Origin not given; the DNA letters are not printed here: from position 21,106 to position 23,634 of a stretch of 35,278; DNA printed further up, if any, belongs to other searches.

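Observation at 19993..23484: Translationally coupled trio (helical hypothetical, free CBS pair, CBS-fused flavo-ferredoxin enzyme): candidate uncharacterised redox/ligand-sensing module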

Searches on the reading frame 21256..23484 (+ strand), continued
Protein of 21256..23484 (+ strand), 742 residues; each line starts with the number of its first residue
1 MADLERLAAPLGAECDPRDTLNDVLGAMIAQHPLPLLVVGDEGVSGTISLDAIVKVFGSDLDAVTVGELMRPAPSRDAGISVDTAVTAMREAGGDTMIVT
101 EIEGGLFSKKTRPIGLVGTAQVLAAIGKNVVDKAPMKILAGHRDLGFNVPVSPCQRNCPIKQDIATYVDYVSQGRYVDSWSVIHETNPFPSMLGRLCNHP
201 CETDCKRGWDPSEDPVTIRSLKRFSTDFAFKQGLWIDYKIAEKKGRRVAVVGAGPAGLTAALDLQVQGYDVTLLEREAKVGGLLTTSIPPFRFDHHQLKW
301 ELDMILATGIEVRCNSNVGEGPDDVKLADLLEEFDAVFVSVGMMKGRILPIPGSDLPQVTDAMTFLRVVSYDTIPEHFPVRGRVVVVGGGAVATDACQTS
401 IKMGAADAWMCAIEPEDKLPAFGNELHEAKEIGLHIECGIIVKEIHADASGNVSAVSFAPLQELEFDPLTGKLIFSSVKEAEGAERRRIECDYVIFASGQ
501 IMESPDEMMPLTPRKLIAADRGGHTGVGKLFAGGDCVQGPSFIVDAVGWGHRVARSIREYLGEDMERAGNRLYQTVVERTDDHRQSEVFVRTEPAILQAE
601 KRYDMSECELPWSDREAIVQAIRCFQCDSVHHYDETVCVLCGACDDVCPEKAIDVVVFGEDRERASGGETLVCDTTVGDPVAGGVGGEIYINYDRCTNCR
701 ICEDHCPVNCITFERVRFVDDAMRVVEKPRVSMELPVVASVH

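Call 16: search_solved_structures(query=window:21256-23481:+, max_evalue=0.00001, show_alignments=1)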
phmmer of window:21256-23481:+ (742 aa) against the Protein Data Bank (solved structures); distinct sequences matched with E-value up to 0.00001: 20.
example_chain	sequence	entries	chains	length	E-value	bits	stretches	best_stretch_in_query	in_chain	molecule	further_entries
9bov_A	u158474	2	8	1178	1.8e-65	224.7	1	152-634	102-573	Molybdopterin oxidoreductase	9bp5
9n5u_A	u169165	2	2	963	3e-61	210.8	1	150-570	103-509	NfnA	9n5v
8oh5_C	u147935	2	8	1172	1.1e-57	199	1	97-634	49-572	Formate dehydrogenase-O, major subunit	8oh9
4ylf_B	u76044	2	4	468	2.6e-55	191.2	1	148-562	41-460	Dihydropyrimidine dehydrogenase subunit A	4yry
5vj7_A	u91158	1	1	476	6.7e-50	173.3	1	142-563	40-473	Oxidoreductase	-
5jca_L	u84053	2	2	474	2.8e-48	167.9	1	142-564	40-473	NADH-dependent Ferredoxin:NADP Oxidoreductase (NfnI) subunit alpha | NADH-dependent Ferredoxin:NADP Oxidoreductase subunit alpha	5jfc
6s6s_G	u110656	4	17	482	8.2e-40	139.9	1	153-561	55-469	Glutamate synthase [NADPH] small chain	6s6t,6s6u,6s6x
2vdc_G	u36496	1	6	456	8.8e-40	139.8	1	151-561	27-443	GLUTAMATE SYNTHASE [NADPH] SMALL CHAIN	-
7mfm_I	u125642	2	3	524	4.5e-38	134.2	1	154-411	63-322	Glutamate synthase (NADPH) small chain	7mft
7m31_A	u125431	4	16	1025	3.1e-23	85.1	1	152-561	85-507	Dihydropyrimidine dehydrogenase [NADP(+)]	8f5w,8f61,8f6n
1gt8_A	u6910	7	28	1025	3.1e-23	85.1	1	152-561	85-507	DIHYDROPYRIMIDINE DEHYDROGENASE | Dihydropyrimidine dehydrogenase [NADP(+)]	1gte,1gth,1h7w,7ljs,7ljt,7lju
1h7x_A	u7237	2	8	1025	3.1e-23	85.1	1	152-561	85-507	DIHYDROPYRIMIDINE DEHYDROGENASE | Dihydropyrimidine dehydrogenase [NADP(+)]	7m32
1ps9_A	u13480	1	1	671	2.8e-10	42.2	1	246-398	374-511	2,4-dienoyl-CoA reductase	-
9sw6_H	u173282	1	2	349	4.7e-08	34.9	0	622-715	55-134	Tungsten formylmethanofuran dehydrogenase, subunit F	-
5t5i_F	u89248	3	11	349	1.3e-07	33.5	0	625-715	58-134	Tungsten formylmethanofuran dehydrogenase subunit fwdF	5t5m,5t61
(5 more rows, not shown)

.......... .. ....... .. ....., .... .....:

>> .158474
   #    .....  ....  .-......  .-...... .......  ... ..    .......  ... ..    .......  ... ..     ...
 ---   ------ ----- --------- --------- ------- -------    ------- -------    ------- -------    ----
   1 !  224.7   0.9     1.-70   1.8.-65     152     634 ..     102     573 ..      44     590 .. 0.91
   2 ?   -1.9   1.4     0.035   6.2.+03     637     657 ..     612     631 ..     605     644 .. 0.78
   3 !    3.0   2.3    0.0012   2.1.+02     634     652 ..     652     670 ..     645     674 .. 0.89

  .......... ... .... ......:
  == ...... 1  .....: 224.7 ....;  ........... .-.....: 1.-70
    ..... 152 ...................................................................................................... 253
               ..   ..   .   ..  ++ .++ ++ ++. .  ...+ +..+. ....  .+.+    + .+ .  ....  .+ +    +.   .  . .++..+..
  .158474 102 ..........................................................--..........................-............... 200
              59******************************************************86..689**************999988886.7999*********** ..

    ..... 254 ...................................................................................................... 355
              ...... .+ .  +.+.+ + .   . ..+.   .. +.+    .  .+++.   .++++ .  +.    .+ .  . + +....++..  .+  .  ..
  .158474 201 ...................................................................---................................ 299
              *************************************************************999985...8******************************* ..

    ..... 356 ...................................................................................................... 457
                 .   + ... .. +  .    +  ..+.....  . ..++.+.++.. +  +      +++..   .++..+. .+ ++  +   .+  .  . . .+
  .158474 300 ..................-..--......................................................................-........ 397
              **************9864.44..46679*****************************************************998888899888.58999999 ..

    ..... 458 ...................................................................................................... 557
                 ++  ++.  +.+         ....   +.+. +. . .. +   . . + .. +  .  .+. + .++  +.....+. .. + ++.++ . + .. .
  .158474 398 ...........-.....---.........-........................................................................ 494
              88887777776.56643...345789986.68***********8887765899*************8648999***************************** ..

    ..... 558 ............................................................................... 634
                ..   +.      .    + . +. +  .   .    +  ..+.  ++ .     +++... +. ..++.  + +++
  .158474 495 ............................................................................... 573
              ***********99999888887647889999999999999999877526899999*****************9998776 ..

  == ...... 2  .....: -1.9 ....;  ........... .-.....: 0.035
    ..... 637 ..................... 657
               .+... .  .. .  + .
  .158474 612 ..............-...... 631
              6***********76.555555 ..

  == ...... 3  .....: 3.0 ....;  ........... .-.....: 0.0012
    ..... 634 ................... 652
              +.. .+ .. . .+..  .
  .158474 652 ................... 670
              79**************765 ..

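Call 37: search_protein_representatives(protein=window:21256-23481:+)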
Query: 742 residues. Proteins with E-value up to 0.001 (for the whole library): 15901; up to 1e-10: 7883; up to 1e-30: 2473. The best 150 are listed.
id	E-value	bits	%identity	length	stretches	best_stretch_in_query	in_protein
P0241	6.5e-270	914.0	58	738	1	4-730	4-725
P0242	6.2e-150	517.3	82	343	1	192-461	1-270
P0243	1.9e-98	347.1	59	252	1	1-254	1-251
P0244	1.5e-92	327.5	63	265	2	182-368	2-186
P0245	8.9e-83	295.2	80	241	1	272-435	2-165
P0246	6.5e-79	282.4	36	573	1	153-716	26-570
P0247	3.3e-78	280.1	41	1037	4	151-654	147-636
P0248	2.3e-76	274.1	32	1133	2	143-716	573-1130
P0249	1.4e-75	271.4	36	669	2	152-658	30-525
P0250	6.5e-75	269.2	33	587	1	151-718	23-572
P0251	3.1e-74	267.0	40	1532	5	150-654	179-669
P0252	2.3e-73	264.1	34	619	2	146-403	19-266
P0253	3.0e-73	263.7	32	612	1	152-721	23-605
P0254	5.1e-73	263.0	36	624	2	242-724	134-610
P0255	1.7e-72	261.2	35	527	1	151-628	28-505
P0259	7.6e-71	255.8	34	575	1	150-715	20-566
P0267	2.8e-69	250.6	32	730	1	131-724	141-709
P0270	2.0e-68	247.8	33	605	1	151-717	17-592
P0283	2.1e-67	244.4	33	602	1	153-713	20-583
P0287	8.8e-67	242.4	34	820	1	144-715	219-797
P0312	5.6e-65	236.4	32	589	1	153-715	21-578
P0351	1.3e-62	228.5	34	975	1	115-629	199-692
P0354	1.4e-62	228.4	33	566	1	153-716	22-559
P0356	2.0e-62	227.9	32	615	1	125-716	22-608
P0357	2.3e-62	227.7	32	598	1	153-714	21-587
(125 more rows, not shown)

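Call 42: list_cluster_members(proteins=[P0241, P0246, P0250, P0253, P0259, P0267, P0270, P0287, P0356, P0354])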
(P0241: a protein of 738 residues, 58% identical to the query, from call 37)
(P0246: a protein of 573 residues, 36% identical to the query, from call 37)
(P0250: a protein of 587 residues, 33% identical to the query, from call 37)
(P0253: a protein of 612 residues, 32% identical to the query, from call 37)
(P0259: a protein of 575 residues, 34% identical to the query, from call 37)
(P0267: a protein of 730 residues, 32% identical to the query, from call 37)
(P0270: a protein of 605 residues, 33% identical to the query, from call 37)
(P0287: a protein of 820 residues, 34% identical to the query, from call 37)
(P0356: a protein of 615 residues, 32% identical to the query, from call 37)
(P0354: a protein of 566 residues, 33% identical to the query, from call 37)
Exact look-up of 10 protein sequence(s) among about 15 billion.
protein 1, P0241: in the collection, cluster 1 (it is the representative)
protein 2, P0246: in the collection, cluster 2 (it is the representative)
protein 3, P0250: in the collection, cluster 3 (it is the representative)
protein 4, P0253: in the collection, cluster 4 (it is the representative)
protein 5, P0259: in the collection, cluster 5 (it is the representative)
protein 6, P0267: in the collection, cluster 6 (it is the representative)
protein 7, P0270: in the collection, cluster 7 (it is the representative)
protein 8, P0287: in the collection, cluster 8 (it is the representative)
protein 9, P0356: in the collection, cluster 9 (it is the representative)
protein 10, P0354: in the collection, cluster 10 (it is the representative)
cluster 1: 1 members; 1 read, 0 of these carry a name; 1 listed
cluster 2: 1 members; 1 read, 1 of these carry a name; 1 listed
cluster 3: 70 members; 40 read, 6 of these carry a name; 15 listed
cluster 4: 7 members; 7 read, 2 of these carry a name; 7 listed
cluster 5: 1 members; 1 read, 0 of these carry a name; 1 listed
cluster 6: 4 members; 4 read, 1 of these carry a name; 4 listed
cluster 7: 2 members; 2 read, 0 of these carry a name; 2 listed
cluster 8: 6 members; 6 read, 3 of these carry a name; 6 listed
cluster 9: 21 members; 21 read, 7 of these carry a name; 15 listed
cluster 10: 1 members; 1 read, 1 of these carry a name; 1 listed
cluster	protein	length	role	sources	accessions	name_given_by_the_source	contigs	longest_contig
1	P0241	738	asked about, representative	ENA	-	-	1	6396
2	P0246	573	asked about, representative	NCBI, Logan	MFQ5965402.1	MAG: FAD-dependent oxidoreductase [Candidatus Scalinduaceae bacterium]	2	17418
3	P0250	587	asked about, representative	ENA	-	-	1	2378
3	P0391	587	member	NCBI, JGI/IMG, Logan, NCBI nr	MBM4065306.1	MAG: FAD-binding protein [Planctomycetes bacterium] | FAD-binding protein [Planctomycetota bacterium]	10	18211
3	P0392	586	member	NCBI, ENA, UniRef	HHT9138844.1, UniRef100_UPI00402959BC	MAG TPA: NAD(P)-binding protein [Candidatus Wunengus sp. YC60] | NAD(P)-binding protein n=1 Tax=Candidatus Wunengus sp. YC60 TaxID=3367697 ...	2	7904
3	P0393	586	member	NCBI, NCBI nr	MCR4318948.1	MAG: FAD-dependent oxidoreductase [Candidatus Brocadiaceae bacterium] | FAD-dependent oxidoreductase [Candidatus Brocadiaceae bacterium]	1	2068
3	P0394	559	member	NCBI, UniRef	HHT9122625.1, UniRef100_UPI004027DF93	MAG TPA: FAD-dependent oxidoreductase, partial [Candidatus Wunengus sp. YC63] | FAD-dependent oxidoreductase n=1 Tax=Candidatus Wunengus sp. YC63 TaxID=3367699 ...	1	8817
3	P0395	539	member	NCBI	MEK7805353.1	MAG: FAD-dependent oxidoreductase, partial [Planctomycetota bacterium]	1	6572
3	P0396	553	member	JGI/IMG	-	formate dehydrogenase beta subunit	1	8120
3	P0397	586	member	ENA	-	-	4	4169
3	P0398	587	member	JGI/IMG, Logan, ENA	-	-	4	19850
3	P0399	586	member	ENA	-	-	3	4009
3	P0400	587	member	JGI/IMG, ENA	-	-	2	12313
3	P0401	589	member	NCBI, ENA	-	-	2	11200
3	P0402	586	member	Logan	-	-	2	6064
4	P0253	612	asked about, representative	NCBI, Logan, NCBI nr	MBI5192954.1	MAG: FAD-dependent oxidoreductase [Nitrospirae bacterium] | FAD-dependent oxidoreductase [Nitrospirota bacterium]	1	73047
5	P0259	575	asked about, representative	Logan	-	-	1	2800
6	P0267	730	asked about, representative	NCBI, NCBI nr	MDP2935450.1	MAG: FAD-dependent oxidoreductase [Dehalococcoidia bacterium] | FAD-dependent oxidoreductase [Dehalococcoidia bacterium]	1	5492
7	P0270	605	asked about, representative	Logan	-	-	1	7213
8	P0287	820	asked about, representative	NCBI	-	-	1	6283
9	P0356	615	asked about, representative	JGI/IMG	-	formate dehydrogenase major subunit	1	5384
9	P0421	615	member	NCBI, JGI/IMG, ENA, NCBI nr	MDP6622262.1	MAG: FAD-dependent oxidoreductase [Alphaproteobacteria bacterium] | formate dehydrogenase major subunit | FAD-dependent oxidoreductase [Alphaproteobacteria bacterium]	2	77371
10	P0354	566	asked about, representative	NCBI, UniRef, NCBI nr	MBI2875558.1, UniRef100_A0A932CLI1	MAG: FAD-dependent oxidoreductase [Candidatus Tectomicrobia bacterium] | FAD-dependent oxidoreductase n=1 Tax=Tectimicrobiota bacterium TaxID=2528274 ... | FAD-dependent oxidoreductase [Candidatus Tectomicrobia bacterium]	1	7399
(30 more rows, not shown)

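Call 43: search_protein_families(library=pfam, proteins=[P0267, P0287, P0351, P0241], max_evalue=0.01)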
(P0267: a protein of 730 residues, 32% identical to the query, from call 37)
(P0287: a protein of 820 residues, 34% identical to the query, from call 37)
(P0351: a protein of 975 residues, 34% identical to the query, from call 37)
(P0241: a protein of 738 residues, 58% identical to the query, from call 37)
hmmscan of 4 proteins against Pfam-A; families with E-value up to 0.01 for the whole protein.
P0267 (730 aa): 26 families (the best 25 are shown)
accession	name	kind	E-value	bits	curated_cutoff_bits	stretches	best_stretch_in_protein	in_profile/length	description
PF07992.20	Pyr_redox_2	-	5.2e-32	111.9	26.1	1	251-547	2-290/291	Pyridine nucleotide-disulphide oxidoreductase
PF00072.30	Response_reg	-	2.5e-19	69.9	30.2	1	6-114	1-107/111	Response regulator receiver domain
PF14691.11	Fer4_20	-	3.3e-19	69.2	25.8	1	158-236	28-109/113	Dihydroprymidine dehydrogenase domain II, 4Fe-4S cluster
PF00037.32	Fer4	-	8.6e-14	51.1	21.1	2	629-651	1-23/24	4Fe-4S binding domain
PF12838.12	Fer4_7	-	8.3e-12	45.8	27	1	635-696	1-52/52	4Fe-4S dicluster domain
PF00070.33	Pyr_redox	-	4.8e-10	40.3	22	2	251-283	1-33/82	Pyridine nucleotide-disulphide oxidoreductase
PF13738.12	Pyr_redox_3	-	1.6e-09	37.9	30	1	336-416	126-200/305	Pyridine nucleotide-disulphide oxidoreductase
PF13237.11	Fer4_10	-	1.7e-08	34.7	25.5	2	629-693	2-53/53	4Fe-4S dicluster domain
PF12797.12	Fer4_2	-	1.4e-07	31.4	24.5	2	629-648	3-22/22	4Fe-4S binding domain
PF14697.11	Fer4_21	-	5.6e-07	30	35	1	630-699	2-59/59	4Fe-4S dicluster domain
PF13187.11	Fer4_9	-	8e-07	29.4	27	1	635-697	1-52/52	4Fe-4S dicluster domain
PF12837.12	Fer4_6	-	9.4e-07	28.9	25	1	629-651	2-24/24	4Fe-4S binding domain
PF13450.12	NAD_binding_8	-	2.1e-05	25.1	21.9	1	254-287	1-34/68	NAD(P)-binding Rossmann-like domain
PF13484.11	Fer4_16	-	2.7e-05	25.3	30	2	681-709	1-31/66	4Fe-4S double cluster binding domain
PF12800.12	Fer4_4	-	0.0008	20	24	1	634-649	2-17/17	4Fe-4S binding domain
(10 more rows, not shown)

P0287 (820 aa): 22 families
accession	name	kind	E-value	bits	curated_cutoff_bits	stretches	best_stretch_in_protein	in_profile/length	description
PF07992.20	Pyr_redox_2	-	2.3e-31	109.8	26.1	1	330-624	2-291/291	Pyridine nucleotide-disulphide oxidoreductase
PF14691.11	Fer4_20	-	1.4e-18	67.1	25.8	1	228-301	31-107/113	Dihydroprymidine dehydrogenase domain II, 4Fe-4S cluster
PF00070.33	Pyr_redox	-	3.8e-13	50.2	22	2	461-527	1-71/82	Pyridine nucleotide-disulphide oxidoreductase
PF13450.12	NAD_binding_8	-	8.5e-11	42.4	21.9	1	333-387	1-51/68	NAD(P)-binding Rossmann-like domain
PF13738.12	Pyr_redox_3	-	3.6e-10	40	30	1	456-495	161-200/305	Pyridine nucleotide-disulphide oxidoreductase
PF01266.30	DAO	-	8.1e-09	35.9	27.9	1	330-365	1-37/353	FAD dependent oxidoreductase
PF00037.32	Fer4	-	9.2e-07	28.9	21.1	1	706-728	2-24/24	4Fe-4S binding domain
PF13187.11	Fer4_9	-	9.3e-07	29.2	27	1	712-790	2-49/52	4Fe-4S dicluster domain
PF01262.27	AlaDh_PNT_C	-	3.2e-06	27.1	23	1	330-361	30-61/214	Alanine dehydrogenase/PNT, C-terminal domain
PF12831.13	FAD_oxidored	-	1.1e-05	25.3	27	1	331-371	2-42/416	FAD dependent oxidoreductase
PF00890.30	FAD_binding_2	-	1.5e-05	24.8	20.4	1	331-365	2-36/414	FAD binding domain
PF13237.11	Fer4_10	-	3.3e-05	24.2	25.5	2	706-729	3-22/53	4Fe-4S dicluster domain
PF13241.12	NAD_binding_7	-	4.2e-05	24.5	22.1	0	461-501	9-49/104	Putative NAD(P)-binding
PF01946.23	Thi4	-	6.2e-05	22.8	26.2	1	330-375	19-65/235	Thi4 family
PF03486.20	HI0933_like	-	8.7e-05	22.5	50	1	330-365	2-37/244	HI0933-like protein Rossmann domain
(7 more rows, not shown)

P0351 (975 aa): 15 families
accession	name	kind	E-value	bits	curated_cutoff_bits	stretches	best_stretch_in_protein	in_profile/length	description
PF07992.20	Pyr_redox_2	-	2.1e-43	149.3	26.1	1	318-613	2-291/291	Pyridine nucleotide-disulphide oxidoreductase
PF14691.11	Fer4_20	-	1.8e-22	79.7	25.8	2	226-303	28-108/113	Dihydroprymidine dehydrogenase domain II, 4Fe-4S cluster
PF13738.12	Pyr_redox_3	-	1.5e-17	64.3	30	1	399-597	120-305/305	Pyridine nucleotide-disulphide oxidoreductase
PF00070.33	Pyr_redox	-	1.2e-13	51.8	22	2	448-521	1-79/82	Pyridine nucleotide-disulphide oxidoreductase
PF13450.12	NAD_binding_8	-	1.6e-08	35.1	21.9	1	321-354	1-34/68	NAD(P)-binding Rossmann-like domain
PF01266.30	DAO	-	1.6e-07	31.7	27.9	1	318-351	1-34/353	FAD dependent oxidoreductase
PF12831.13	FAD_oxidored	-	1.6e-07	31.4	27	1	319-358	2-41/416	FAD dependent oxidoreductase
PF01946.23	Thi4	-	2.7e-06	27.2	26.2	1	316-358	17-61/235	Thi4 family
PF00890.30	FAD_binding_2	-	4.9e-05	23.1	20.4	1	319-356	2-39/414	FAD binding domain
PF03486.20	HI0933_like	-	0.0008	19.4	50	1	318-351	2-35/244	HI0933-like protein Rossmann domain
PF12801.12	Fer4_5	-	0.00082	19.7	22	1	72-109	3-40/48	4Fe-4S binding domain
PF01262.27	AlaDh_PNT_C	-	0.001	19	23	0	448-479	30-60/214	Alanine dehydrogenase/PNT, C-terminal domain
PF01134.28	GIDA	-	0.0011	18.6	22.1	0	318-345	1-28/391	Glucose inhibited division protein A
PF01494.25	FAD_binding_3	-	0.0013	18.5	22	1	318-347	3-32/349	FAD binding domain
PF01593.30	Amino_oxidase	-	0.0014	18.4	19.8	1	327-353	2-28/443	Flavin containing amine oxidoreductase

P0241 (738 aa): 22 families
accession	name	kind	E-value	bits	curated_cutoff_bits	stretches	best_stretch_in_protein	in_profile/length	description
PF07992.20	Pyr_redox_2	-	3e-23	83.1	26.1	1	247-546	2-289/291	Pyridine nucleotide-disulphide oxidoreductase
PF14691.11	Fer4_20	-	2e-19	69.9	25.8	1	151-232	30-111/113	Dihydroprymidine dehydrogenase domain II, 4Fe-4S cluster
PF00037.32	Fer4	-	7.8e-11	41.8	21.1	2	628-649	2-23/24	4Fe-4S binding domain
PF13450.12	NAD_binding_8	-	7.1e-09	36.3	21.9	1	250-313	1-52/68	NAD(P)-binding Rossmann-like domain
PF12797.12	Fer4_2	-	2.4e-08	33.8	24.5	2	683-703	2-22/22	4Fe-4S binding domain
PF13237.11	Fer4_10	-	2.7e-08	34.1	25.5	1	629-702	4-53/53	4Fe-4S dicluster domain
PF00070.33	Pyr_redox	-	3.8e-08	34.2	22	1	381-454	2-79/82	Pyridine nucleotide-disulphide oxidoreductase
PF12831.13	FAD_oxidored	-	5.7e-08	32.9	27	1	248-288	2-42/416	FAD dependent oxidoreductase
PF12838.12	Fer4_7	-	7.8e-08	33.1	27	1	633-705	1-52/52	4Fe-4S dicluster domain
PF01262.27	AlaDh_PNT_C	-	1.2e-05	25.3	23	0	379-424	29-76/214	Alanine dehydrogenase/PNT, C-terminal domain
PF03486.20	HI0933_like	-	3.7e-05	23.7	50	1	247-282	2-37/244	HI0933-like protein Rossmann domain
PF14697.11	Fer4_21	-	0.0001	22.8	35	1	628-707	2-58/59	4Fe-4S dicluster domain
PF13241.12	NAD_binding_7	-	0.00015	22.8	22.1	0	378-413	7-41/104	Putative NAD(P)-binding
PF00890.30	FAD_binding_2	-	0.00016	21.4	20.4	0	248-284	2-38/414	FAD binding domain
PF12837.12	Fer4_6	-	0.00035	20.8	25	2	684-706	2-24/24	4Fe-4S binding domain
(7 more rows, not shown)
